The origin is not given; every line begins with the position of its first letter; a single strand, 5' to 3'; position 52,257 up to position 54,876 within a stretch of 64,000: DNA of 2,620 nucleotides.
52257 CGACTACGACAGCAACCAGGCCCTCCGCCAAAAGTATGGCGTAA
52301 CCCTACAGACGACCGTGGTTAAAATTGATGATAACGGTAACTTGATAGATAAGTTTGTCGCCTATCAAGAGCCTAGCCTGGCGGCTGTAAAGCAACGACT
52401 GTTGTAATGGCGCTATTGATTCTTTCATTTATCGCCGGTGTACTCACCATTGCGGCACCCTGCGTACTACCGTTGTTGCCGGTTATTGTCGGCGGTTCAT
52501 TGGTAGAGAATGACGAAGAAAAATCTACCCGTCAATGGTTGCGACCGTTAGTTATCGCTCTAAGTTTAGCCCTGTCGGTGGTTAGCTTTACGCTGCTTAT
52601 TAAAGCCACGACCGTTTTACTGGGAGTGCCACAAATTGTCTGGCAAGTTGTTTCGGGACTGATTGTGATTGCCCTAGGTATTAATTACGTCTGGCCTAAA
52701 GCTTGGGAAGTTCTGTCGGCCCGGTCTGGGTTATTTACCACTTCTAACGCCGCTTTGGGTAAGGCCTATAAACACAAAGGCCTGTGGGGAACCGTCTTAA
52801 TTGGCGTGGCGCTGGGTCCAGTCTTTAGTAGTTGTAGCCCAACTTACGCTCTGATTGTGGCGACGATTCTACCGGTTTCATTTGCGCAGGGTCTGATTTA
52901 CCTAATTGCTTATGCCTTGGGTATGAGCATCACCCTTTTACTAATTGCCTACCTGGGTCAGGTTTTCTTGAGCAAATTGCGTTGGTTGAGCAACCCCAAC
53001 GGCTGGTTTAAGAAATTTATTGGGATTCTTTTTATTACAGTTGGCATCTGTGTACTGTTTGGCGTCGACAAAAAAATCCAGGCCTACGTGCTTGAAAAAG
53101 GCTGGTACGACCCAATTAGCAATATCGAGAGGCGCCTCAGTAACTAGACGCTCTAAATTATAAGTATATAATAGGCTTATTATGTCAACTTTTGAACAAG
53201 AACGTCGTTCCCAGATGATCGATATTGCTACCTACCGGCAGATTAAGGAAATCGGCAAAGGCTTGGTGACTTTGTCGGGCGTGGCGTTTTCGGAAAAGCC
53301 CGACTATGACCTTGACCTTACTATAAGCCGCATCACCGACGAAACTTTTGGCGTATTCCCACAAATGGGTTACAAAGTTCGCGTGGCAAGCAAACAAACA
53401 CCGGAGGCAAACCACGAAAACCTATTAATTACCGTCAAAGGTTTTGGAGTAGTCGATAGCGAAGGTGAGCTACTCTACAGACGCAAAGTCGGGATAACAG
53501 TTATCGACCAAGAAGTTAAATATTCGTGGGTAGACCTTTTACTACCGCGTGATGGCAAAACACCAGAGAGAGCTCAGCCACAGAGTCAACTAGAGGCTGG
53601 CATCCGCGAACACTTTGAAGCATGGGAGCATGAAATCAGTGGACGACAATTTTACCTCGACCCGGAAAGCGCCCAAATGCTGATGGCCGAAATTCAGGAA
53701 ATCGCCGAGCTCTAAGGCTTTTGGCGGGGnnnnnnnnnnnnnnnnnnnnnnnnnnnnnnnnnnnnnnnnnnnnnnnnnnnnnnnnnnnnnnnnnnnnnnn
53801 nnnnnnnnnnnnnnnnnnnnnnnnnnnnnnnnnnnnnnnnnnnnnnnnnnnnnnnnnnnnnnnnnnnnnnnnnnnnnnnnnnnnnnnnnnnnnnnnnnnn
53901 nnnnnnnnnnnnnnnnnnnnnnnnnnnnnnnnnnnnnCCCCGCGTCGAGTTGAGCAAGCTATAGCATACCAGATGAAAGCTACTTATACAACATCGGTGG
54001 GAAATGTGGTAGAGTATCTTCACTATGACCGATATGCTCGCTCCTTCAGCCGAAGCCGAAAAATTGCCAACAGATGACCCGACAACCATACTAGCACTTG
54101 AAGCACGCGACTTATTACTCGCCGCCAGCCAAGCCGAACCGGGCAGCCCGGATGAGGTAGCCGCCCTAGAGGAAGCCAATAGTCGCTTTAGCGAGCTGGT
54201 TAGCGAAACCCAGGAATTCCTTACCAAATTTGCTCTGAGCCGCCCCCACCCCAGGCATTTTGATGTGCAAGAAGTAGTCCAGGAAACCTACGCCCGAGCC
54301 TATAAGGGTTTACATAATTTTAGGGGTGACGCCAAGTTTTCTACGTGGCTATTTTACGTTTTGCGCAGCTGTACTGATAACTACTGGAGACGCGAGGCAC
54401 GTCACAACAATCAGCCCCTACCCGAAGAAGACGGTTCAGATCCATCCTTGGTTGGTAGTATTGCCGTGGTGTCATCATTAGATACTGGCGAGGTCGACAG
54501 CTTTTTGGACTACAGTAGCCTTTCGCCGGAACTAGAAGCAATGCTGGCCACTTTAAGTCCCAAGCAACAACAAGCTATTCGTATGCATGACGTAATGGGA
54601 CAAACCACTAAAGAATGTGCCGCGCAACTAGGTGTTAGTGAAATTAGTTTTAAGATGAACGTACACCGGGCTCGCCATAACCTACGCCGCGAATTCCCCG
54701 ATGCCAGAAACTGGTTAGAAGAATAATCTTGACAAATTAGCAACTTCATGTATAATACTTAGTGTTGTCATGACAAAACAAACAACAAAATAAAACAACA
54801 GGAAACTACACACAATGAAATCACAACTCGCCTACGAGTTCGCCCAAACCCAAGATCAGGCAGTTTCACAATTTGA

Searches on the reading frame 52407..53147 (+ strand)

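Call 70: search_protein_families(library=pfam, proteins=[window:52407-53147:+], max_evalue=0.001)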
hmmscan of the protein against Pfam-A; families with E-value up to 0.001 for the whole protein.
window:52407-53147:+ (246 aa): 2 families
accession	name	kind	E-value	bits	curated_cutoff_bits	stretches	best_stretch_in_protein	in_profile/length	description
PF13386.12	DsbD_2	-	9.8e-09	35.8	24.9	1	73-214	67-198/199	Cytochrome C biogenesis protein transmembrane region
PF02683.22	DsbD_TM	-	2.2e-08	34.1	27.1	1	3-216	4-214/219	Cytochrome C biogenesis protein transmembrane domain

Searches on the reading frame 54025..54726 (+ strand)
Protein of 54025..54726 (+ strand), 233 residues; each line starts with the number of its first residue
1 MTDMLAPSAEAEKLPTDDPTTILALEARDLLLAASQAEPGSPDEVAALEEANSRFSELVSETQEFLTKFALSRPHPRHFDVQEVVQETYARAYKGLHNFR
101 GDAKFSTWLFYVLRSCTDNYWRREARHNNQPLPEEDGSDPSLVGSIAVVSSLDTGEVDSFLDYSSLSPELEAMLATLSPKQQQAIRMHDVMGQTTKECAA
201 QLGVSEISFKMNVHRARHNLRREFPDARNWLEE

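Call 65: search_protein_families(library=pfam, proteins=[window:54025-54726:+], max_evalue=0.01)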
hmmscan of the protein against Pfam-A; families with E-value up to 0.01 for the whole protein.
window:54025-54726:+ (233 aa): 5 families
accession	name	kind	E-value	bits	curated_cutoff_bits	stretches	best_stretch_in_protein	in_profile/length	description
PF08281.18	Sigma70_r4_2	-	1.2e-12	47.7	25.7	1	169-217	3-51/54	Sigma-70, region 4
PF04542.20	Sigma70_r2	-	5.9e-11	42.4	24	1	58-126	1-70/71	Sigma-70 region 2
PF04545.22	Sigma70_r4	-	2.5e-07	30.5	24.1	1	174-221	2-49/50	Sigma-70, region 4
PF07638.17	Sigma70_ECF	-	2.1e-05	25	21.1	1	152-224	112-183/185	ECF sigma factor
PF12064.13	DUF3544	-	0.0094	16.7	27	0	173-210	117-154/195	Protein kinase C-binding protein 1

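Call 76: search_protein_families(library=ncbifam, proteins=[window:54025-54726:+], max_evalue=0.01)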
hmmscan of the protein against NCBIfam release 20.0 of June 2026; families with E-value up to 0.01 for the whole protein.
window:54025-54726:+ (233 aa): 68 families (the best 25 are shown)
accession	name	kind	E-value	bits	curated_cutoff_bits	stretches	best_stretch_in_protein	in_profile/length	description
TIGR02937.1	sigma70-ECF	superfamily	3.9e-22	78.6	42.9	1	55-223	3-164/165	sigma-70 family RNA polymerase sigma factor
NF008888.0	PRK11922.1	equivalog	1.6e-17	63.9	204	1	80-223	56-195/231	RNA polymerase sigma factor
TIGR02959.1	SigZ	equivalog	4.6e-16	59.1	168.65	2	165-226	89-150/170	RNA polymerase sigma factor SigZ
TIGR02950.1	SigM_subfam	subfamily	2e-15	57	147.95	1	57-222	4-156/159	RNA polymerase sigma factor, SigM family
NF006089.0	PRK08241.1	subfamily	5.5e-15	55.3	240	2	77-129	45-98/343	RNA polymerase subunit sigma-70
NF007215.0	PRK09637.1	equivalog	5.7e-15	55.8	212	1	63-224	11-154/181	RNA polymerase sigma factor SigZ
NF007225.0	PRK09643.1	equivalog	7.8e-15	55.1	190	1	53-224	27-182/204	RNA polymerase sigma factor SigM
NF007216.0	PRK09638.1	equivalog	1.3e-13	51.1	194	1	52-129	17-93/180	RNA polymerase sigma factor SigY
NF009171.0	PRK12518.1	equivalog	7.3e-13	48.7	208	1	82-222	54-182/191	RNA polymerase sigma factor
NF058625.1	sigma_PG0214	equivalog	7.5e-13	48.5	130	1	53-226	4-163/170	GFO_1088 family ECF-type sigma factor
NF009166.1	PRK12513.1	equivalog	1.1e-12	48.1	206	1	55-224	24-186/193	RNA polymerase sigma factor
TIGR02960.1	SigX5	hypoth_equivalog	1.8e-12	47.1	264.75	2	172-229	138-195/322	RNA polymerase sigma-70 factor, TIGR02960 family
NF009196.0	PRK12544.1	equivalog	3.4e-12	46.2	287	2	61-136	26-101/208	RNA polymerase factor sigma-70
TIGR02984.1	Sig-70_plancto1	subfamily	4.2e-12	46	183.75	1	63-222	20-186/189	RNA polymerase sigma-70 factor, Planctomycetaceae-specific subfamily 1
TIGR02947.1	SigH_actino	hypoth_equivalog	4.7e-12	46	251.55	1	79-226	36-181/193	RNA polymerase sigma-70 factor, TIGR02947 family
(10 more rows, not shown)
